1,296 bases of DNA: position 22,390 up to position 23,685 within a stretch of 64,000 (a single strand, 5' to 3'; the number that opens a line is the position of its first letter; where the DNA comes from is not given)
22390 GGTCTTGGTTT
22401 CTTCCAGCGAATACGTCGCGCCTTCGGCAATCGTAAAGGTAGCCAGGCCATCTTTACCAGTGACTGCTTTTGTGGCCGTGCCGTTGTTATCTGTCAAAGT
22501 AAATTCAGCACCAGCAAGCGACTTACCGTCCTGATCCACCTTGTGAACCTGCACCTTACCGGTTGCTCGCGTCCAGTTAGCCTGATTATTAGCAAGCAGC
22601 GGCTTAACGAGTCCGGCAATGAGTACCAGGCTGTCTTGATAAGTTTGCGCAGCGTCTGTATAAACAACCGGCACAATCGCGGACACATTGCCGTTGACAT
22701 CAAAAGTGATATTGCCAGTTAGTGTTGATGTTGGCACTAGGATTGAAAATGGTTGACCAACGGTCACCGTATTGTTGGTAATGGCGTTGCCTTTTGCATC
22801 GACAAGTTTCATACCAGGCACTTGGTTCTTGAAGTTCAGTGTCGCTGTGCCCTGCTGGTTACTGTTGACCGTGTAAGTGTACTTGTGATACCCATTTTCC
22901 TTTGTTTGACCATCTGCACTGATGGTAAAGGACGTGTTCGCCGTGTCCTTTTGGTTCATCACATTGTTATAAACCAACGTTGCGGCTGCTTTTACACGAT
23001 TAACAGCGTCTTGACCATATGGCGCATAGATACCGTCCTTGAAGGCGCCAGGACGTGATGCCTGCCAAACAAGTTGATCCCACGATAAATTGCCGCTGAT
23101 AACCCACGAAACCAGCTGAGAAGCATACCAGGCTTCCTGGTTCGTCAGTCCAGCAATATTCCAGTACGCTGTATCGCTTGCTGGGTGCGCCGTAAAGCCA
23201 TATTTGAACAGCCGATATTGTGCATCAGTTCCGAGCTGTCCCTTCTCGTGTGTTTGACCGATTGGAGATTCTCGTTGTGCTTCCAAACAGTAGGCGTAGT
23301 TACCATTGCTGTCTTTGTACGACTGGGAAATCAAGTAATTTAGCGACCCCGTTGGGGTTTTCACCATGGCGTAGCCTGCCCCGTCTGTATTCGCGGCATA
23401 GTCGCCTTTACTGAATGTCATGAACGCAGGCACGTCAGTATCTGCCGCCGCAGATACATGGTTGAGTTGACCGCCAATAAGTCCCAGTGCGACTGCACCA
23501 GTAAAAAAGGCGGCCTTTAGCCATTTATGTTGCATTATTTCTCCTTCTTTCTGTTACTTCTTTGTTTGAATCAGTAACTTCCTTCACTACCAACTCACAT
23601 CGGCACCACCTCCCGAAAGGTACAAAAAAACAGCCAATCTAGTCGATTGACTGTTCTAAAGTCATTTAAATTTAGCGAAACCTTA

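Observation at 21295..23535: Conjugative-element adhesin with a probable internal-thioester domain plus Cna-B isopeptide repeats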

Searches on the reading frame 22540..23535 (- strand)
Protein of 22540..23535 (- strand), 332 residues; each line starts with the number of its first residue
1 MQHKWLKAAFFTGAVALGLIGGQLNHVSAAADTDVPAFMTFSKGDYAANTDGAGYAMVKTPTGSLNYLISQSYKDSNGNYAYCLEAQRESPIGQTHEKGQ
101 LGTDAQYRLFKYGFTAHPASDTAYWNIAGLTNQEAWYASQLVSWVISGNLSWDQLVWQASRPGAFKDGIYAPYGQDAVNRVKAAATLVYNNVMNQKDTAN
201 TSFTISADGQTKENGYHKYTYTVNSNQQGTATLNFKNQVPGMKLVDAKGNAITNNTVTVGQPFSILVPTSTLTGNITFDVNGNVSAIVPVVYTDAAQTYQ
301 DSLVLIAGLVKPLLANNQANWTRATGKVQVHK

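Call 7: search_solved_structures(query=window:22540-23535:-, max_evalue=10, show_alignments=3)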
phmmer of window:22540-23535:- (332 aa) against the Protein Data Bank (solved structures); distinct sequences matched with E-value up to 10: 5.
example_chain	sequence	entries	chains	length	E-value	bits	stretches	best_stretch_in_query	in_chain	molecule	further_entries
6fwy_A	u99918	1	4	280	1.6e-44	155.8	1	49-324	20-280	B-type Cna protein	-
6fwv_A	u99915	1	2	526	1.1e-11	47.9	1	71-326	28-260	Collagen Adhesion protein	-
6fx6_A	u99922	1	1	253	0.25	13.9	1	76-267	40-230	SaTIE-TED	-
2ewo_A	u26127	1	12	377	1.4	11.5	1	127-182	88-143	Putative agmatine deiminase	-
1l3w_A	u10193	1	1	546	9.1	8.8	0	251-291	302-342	EP-cadherin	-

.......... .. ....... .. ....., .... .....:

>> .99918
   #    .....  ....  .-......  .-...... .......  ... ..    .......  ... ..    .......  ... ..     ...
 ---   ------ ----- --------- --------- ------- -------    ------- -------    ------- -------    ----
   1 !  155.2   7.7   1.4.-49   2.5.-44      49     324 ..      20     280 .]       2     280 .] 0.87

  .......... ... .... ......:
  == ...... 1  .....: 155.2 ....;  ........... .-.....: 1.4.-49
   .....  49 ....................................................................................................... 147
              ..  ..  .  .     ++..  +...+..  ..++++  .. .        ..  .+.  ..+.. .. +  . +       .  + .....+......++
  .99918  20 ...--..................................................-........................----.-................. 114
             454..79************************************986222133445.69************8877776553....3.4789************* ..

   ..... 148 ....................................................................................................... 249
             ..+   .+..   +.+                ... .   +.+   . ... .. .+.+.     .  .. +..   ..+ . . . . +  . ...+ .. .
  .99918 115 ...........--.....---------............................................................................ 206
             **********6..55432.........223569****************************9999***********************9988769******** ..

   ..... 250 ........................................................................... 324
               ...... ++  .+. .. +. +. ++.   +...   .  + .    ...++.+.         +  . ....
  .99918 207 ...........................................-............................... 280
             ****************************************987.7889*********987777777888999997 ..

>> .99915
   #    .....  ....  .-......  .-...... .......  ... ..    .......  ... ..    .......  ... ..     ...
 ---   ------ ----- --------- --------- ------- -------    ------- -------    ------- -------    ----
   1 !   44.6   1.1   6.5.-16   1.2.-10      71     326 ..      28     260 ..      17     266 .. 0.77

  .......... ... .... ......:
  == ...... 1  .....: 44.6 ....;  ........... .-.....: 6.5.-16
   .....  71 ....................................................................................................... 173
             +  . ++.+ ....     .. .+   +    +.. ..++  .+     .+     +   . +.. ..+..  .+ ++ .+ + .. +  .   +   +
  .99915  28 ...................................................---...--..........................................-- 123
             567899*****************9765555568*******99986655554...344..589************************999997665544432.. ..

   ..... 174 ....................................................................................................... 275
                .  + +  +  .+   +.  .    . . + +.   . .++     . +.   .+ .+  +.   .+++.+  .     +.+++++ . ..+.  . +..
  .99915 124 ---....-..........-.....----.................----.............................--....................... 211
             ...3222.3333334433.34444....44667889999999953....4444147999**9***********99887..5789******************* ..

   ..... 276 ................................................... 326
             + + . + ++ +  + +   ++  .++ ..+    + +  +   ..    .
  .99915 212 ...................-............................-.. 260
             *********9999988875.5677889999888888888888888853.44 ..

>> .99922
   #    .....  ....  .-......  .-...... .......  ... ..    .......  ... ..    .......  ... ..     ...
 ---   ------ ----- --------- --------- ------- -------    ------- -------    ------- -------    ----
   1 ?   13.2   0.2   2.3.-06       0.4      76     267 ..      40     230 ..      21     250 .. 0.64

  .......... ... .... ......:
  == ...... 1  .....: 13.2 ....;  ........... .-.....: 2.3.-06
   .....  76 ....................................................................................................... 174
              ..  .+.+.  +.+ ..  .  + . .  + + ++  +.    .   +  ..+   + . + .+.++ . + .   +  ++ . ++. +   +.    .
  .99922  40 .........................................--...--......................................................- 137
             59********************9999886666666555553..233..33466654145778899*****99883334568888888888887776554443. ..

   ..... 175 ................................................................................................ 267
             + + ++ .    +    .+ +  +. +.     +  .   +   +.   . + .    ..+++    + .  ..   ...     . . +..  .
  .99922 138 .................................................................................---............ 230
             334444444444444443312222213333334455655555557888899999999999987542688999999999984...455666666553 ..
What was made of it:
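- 22561..23448 (-): Class II thioester domain (TED), aa 30-325. phmmer vs PDB: 6FWY E=1.6e-44, 6FWV E=1.1e-11 (call 7).
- Checked: This is far beyond chance: the N-terminal 332 aa match the solved thioester domain 6FWY at E=1.6e-44 over aa 49-324 (call 7).
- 6FWY (EfmTIE86-TED) E=1.6e-44, 6FWV (BaTIE) E=1.1e-11, 6FX6 (SaTIE-TED) E=0.25 (call 7).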

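Call 18: find_homologous_proteins(query=window:22555-23448:-, max_evalue=0.00001)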
Query window:22555-23448:- (298 aa): 7 proteins with E <= 0.00001 among 1770 candidates.
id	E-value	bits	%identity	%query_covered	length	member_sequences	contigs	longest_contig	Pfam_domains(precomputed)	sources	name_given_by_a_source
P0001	8.4e-193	657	99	100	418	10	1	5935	PF17802.8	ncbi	ncbi:hypothetical protein K9853_00040, partial [Lacticaseibacillus paracasei]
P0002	4.9e-161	553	93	91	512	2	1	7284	PF10670.16,PF24025.2,PF17802.8,PF13620.13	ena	-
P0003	8.7e-104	365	72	76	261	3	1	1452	-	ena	-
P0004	5.5e-75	271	69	60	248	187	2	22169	PF17802.8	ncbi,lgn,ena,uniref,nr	ncbi:SpaA isopeptide-forming pilin-related protein [Lacticaseibacillus rhamnosus]|uniref:SpaA isopep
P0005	1.3e-74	269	69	60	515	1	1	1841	PF17802.8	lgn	-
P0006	1.3e-74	269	69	60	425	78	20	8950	-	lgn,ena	-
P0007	4.4e-60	222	70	50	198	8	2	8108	PF17802.8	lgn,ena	-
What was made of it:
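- Tried and rejected: The word-indexed homologue search returned only 7 near-identical or fragmentary proteins (call 18) and was useless for conservation analysis.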

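Call 27: search_protein_representatives(protein=window:22555-23448:-)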
Query: 298 residues. Proteins with E-value up to 0.001 (for the whole library): 32; up to 1e-10: 7; up to 1e-30: 3. The best 32 are listed.
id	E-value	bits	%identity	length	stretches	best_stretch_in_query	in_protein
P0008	1.3e-192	654.8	99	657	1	1-298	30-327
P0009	1.5e-41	159.2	35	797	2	22-297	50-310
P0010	1.9e-38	149.0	40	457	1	14-297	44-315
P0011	1.8e-28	116.3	31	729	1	23-274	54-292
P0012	1.1e-27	113.7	31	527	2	22-298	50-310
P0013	1.1e-16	77.6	34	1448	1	2-254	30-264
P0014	1.8e-12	63.8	30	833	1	21-294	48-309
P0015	1.5e-10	57.5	27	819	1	28-294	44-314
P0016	1.7e-09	54.0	30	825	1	43-277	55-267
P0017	1.4e-08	51.0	34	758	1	42-283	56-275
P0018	2.1e-08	50.4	30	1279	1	44-293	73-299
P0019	3.3e-07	46.5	28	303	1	43-280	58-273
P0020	5.8e-07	45.7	29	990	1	40-294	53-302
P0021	9.0e-07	45.1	24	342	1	32-283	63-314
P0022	1.9e-06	44.0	30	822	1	47-294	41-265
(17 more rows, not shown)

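Call 37: search_dna_similar(query=window:22546-23445:-, collection=plasmids, mode=protein, max_evalue=0.00001, rows=spread, max_rows=30)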
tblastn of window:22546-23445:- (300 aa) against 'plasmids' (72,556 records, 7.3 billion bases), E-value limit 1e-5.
Records with a match: 263; places in all: 267; records where one place covers at least 80% of the query: 235.
Best place of each record, by identity: >=99% 3; 95-99% 5; 60-80% 22; <60% 233.
By first word of the organism name: Bacillus 129; Enterococcus 102; Lacticaseibacillus 30; Latilactobacillus 1; Limosilactobacillus 1.
By predicted mobility (MOB-suite, as given by PLSDB): non-mobilizable 154; mobilizable 70; conjugative 39.
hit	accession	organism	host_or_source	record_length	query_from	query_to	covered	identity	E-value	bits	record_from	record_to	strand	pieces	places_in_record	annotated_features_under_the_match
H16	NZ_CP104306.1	Lacticaseibacillus paracasei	Homo sapiens,mixed culture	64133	1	300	100%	99.3%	0e+0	611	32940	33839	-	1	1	SpaA isopeptide-forming pilin-related protein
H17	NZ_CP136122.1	Lacticaseibacillus paracasei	human,blood culture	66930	1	300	100%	69.7%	8e-141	445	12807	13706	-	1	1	SpaA isopeptide-forming pilin-related protein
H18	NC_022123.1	Lacticaseibacillus paracasei subsp. paracasei 8700:2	Homo sapiens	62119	119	300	61%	68.3%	5e-77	262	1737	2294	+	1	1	none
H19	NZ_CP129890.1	Lacticaseibacillus rhamnosus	Homo sapiens,Cell culture,tongue coating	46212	119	300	61%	68.3%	2e-76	260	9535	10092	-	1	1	hypothetical protein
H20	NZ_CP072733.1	Enterococcus faecium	Homo sapiens,blood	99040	24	300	92%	38.5%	3e-47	176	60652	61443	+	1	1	SpaA isopeptide-forming pilin-related protein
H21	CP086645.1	Enterococcus faecium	-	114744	24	300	92%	38.5%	3e-47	176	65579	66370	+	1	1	Cys-Gln thioester bond-forming surface protein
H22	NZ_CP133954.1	Enterococcus faecium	Homo sapiens,urine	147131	24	300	92%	38.5%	3e-47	176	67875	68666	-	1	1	SpaA isopeptide-forming pilin-related protein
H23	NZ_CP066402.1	Enterococcus faecium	Homo sapiens,cell culture,rectal swab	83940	24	300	92%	38.5%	4e-47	176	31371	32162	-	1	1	SpaA isopeptide-forming pilin-related protein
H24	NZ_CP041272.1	Enterococcus faecium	Homo sapiens,feces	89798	24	300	92%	38.5%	4e-47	176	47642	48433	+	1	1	SpaA isopeptide-forming pilin-related protein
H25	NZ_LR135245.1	Enterococcus faecium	-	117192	24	300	92%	38.5%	4e-47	176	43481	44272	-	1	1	SpaA isopeptide-forming pilin-related protein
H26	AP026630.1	Enterococcus faecium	Homo sapiens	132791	24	300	92%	38.5%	4e-47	176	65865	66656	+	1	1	hypothetical protein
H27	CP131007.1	Enterococcus faecium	Homo sapiens,blood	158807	24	300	92%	38.5%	4e-47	176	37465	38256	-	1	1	none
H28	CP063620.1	Enterococcus faecium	Homo sapiens,rectal swab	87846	24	300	92%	38.5%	4e-47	176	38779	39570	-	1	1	Cys-Gln thioester bond-forming surface protein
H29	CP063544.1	Enterococcus faecium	Homo sapiens,rectal swab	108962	24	300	92%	38.5%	4e-47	176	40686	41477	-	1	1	Cys-Gln thioester bond-forming surface protein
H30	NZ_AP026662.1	Enterococcus faecium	Homo sapiens,urine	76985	24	300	92%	38.3%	1e-46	174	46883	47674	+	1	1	SpaA isopeptide-forming pilin-related protein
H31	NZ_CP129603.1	Bacillus paranthracis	food,food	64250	40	300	87%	28.3%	3e-8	62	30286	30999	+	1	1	SpaA isopeptide-forming pilin-related protein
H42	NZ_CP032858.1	Bacillus subtilis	cell culture,Cheonggukjang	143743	50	296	82%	24.4%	1e-9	67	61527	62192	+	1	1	SpaA isopeptide-forming pilin-related protein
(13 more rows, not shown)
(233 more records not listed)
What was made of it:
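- The TED is found on 263 PLSDB plasmids (call 37).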

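Call 38: get_annotated_region(hit=H20, flank=14000)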
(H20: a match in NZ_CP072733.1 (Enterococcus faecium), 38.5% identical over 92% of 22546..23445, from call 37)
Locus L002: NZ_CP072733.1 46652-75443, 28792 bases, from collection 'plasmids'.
description: Enterococcus faecium strain VB6171 plasmid pVB6171_p2, complete sequence
organism: Enterococcus faecium (NCBI taxid 1352)
taxonomy: Bacteria; Bacillota; Bacilli; Lactobacillales; Enterococcaceae; Enterococcus; Enterococcus faecium
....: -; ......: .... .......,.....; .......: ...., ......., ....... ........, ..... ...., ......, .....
typing (MOB-suite, as given by PLSDB): non-mobilizable
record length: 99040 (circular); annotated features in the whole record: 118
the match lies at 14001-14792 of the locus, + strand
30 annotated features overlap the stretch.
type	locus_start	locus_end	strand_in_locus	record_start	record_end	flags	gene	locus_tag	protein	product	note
CDS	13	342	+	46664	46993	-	-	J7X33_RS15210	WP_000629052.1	hypothetical protein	-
CDS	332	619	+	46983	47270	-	-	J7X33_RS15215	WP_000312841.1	type II toxin-antitoxin system RelE/ParE family toxin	-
CDS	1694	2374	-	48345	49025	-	-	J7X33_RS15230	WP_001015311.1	IS6-like element IS1216 family transposase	GO:0006313 - DNA transposition [Evidence IEA]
CDS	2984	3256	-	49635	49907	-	-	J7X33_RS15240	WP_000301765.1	antitoxin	-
CDS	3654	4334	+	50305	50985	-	-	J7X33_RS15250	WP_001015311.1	IS6-like element IS1216 family transposase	GO:0006313 - DNA transposition [Evidence IEA]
CDS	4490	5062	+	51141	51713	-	-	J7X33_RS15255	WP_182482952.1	hypothetical protein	-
CDS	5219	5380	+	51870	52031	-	-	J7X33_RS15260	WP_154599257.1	hypothetical protein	-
CDS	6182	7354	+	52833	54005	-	-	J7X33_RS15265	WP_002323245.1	IS256-like element IS1542 family transposase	GO:0006313 - DNA transposition [Evidence IEA]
CDS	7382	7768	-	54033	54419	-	-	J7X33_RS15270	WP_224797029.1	hypothetical protein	-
CDS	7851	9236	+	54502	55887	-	-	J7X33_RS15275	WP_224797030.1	phage tail tip lysozyme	-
CDS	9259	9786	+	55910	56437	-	-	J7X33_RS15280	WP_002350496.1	hypothetical protein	-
CDS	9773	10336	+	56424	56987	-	-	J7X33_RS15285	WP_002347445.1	hypothetical protein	-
CDS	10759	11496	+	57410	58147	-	-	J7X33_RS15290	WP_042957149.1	hypothetical protein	-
CDS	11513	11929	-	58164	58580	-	-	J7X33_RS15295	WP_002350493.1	hypothetical protein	-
CDS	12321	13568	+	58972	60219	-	-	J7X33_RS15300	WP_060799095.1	C39 family peptidase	-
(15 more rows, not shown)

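Call 39: predict_structure(alignment_id=A2)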
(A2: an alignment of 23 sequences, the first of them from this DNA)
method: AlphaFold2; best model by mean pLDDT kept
length: 300 residues; sequences in the alignment: 23
mean_pLDDT: 91.8   pTM: 0.85
mean pLDDT of the five models: 91.8, 91.3, 90.5, 90.4, 90.0
residues with pLDDT >= 90: 250; 70-90: 25; 50-70: 23; < 50: 2
segments of 3 or more residues with pLDDT < 50: none
pLDDT, mean of each block of 10 residues (from residue 1): 85 82 83 88 95 94 95 97 97 97 96 96 91 53 87 98 96 96 95 96 95 96 96 97 96 95 96 95 95 74
secondary structure, 60 per line:
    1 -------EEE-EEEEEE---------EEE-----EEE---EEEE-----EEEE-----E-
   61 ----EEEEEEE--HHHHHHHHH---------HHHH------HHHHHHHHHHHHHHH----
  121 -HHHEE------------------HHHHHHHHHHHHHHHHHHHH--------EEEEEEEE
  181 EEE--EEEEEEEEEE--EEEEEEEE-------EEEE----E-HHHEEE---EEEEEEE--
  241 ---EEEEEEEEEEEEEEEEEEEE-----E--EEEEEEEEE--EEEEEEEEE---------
elements in order: E8-10 E12-17 E27-29 E35-37 E41-44 E50-53 E65-71 H74-82 H92-95 H102-116 H145-164 E173-183 E186-195 E198-205 E213-216 E226-228 E232-238 E244-263 E272-280 E283-291
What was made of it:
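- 22561..23448 (-): AF2 model pLDDT 91.8 (call 39).
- On Class II thioester domain (TED) of TIE proteins: It lies at the end of a predicted strand (model residues 50-53, call 39). It sits at the start of the predicted terminal beta-hairpin (call 39). S139-Q140-L-V-S-W144 lies in the predicted helix at model residues 102-116 (call 39). The beta-rich segment spans model residues 173-263 (call 39).
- Closest known: EfmTIE86 of vancomycin-resistant Enterococcus faecium. Different: This TED also has a ~9-residue low-confidence loop insertion at about aa 161-170 (calls 7, 39).
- AF2 model mean pLDDT 91.8, pTM 0.85 (call 39).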

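Call 41: fold_search(model_id=the predicted structure, library=pdb)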
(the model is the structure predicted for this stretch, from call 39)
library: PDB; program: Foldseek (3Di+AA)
matches with E <= 10: 1332; with E <= 0.001: 4
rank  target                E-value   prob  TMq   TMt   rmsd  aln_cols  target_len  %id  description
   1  6fwy_A                9.7e-30  1.00  0.84  0.90   2.2       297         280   35  Thioester domain of the Enterococcus faecium TIE86 protein (released 2018-08-08)
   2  6fwy_C                3.6e-29  1.00  0.85  0.91   2.2       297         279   35  Thioester domain of the Enterococcus faecium TIE86 protein (released 2018-08-08)
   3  6fwv_B                5.2e-21  1.00  0.71  0.43   3.5       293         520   19  The Bacillus anthracis TIE protein (released 2018-08-08)
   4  6fwv_A                1.2e-20  1.00  0.70  0.42   3.4       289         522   19  The Bacillus anthracis TIE protein (released 2018-08-08)
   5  7pks_g                9.4e-03  0.38  0.18  0.07  14.5       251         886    9  Structural basis of Integrator-mediated transcription regulation (released 2021-12-08)
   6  9ma5_B                1.1e-02  0.23  0.14  0.14  17.2       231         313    9  CryoEM structure of a transmembrane protein (released 2026-03-18)
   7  7kd2_C                1.5e-02  0.41  0.14  0.28  15.7       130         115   13  Ricin bound to VHH antibody V11B2 (released 2021-08-04)
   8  1tza_A                1.7e-02  0.16  0.09  0.16  14.8       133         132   13  X-ray structure of Northeast Structural Genomics Consortium target SoR45 (released 2004-07-27)
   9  3mnm_C                2.0e-02  0.51  0.15  0.31  13.4       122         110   12  Crystal structure of GAE domain of GGA2p from Saccharomyces cerevisiae (released 2010-09-08)
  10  3u6g_B                2.3e-02  0.82  0.18  0.35  17.1       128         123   11  Crystal structure of a domain of unknown function, DUF4425 (BVU_3708) from Bacteroides vulgatus ATCC 8482 at 1.35 A re (released 2011-11-02)
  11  8rmk_L                2.4e-02  0.57  0.16  0.30  11.6       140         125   10  Cryo-EM structure of human CALHM2 in complex with synthetic nanobody SbC2 (released 2024-06-19)
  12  8uai_A                2.5e-02  0.04  0.09  0.08  22.1       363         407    7  Crystal structure of hetero hexameric hazelnut allergen Cor a 9 (released 2024-05-15)
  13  5c71_A                2.7e-02  0.77  0.16  0.09  13.1       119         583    9  The structure of Aspergillus oryzae a-glucuronidase complexed with glycyrrhetinic acid monoglucuronide (released 2016-06-29)
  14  3mnm_A                2.8e-02  0.28  0.12  0.23  13.4       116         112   14  Crystal structure of GAE domain of GGA2p from Saccharomyces cerevisiae (released 2010-09-08)
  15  7u24_A                3.0e-02  0.18  0.14  0.12  16.2       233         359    8  Cryo-EM structure of the pancreatic ATP-sensitive potassium channel bound to ATP and glibenclamide with Kir6.2-CTD in  (released 2022-08-31)
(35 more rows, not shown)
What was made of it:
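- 22561..23448 (-): Foldseek: 6FWY TM 0.84/0.90, rmsd 2.2 A (call 41).
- Closest known: EfmTIE86 of vancomycin-resistant Enterococcus faecium. Same: Class II TED at 35-38% identity with the same Cys and Gln positions (calls 7, 37, 41).
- The model is confident and superposes on a thioester-containing crystal structure (calls 39, 41).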
